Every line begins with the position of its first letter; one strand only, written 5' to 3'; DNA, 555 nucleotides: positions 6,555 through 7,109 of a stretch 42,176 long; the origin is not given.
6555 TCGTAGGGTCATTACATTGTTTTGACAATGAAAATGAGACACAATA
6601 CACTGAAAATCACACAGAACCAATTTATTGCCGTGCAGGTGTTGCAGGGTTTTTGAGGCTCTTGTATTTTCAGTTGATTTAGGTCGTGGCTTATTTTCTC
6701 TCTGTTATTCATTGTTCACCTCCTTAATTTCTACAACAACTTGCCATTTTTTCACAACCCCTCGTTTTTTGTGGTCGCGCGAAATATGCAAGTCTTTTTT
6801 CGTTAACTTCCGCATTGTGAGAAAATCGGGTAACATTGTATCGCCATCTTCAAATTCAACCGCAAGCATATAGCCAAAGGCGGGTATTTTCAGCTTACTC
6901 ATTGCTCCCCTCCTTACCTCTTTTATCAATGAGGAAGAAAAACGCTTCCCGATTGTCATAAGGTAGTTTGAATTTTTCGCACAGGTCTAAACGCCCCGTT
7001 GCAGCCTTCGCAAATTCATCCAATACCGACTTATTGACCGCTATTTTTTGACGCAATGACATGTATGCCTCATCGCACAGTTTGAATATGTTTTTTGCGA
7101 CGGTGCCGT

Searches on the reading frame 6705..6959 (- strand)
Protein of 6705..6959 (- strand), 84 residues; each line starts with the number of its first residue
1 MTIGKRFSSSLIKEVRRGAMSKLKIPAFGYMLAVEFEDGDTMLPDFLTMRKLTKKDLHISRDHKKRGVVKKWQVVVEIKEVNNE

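Call 24: search_protein_families(library=pfam, max_evalue=0.01, proteins=[window:6705-6959:-])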
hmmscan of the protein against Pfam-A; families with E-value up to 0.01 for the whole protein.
window:6705-6959:- (84 aa): 0 families

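Call 94: search_protein_families(library=ncbifam, max_evalue=0.1, proteins=[window:6705-6959:-])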
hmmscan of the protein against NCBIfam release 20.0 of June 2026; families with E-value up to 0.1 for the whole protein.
window:6705-6959:- (84 aa): 1 family
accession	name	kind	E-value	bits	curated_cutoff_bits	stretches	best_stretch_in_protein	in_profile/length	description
NF002853.0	PRK03140.1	equivalog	0.021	14.2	307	1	5-59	15-69/262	phosphatidylserine decarboxylase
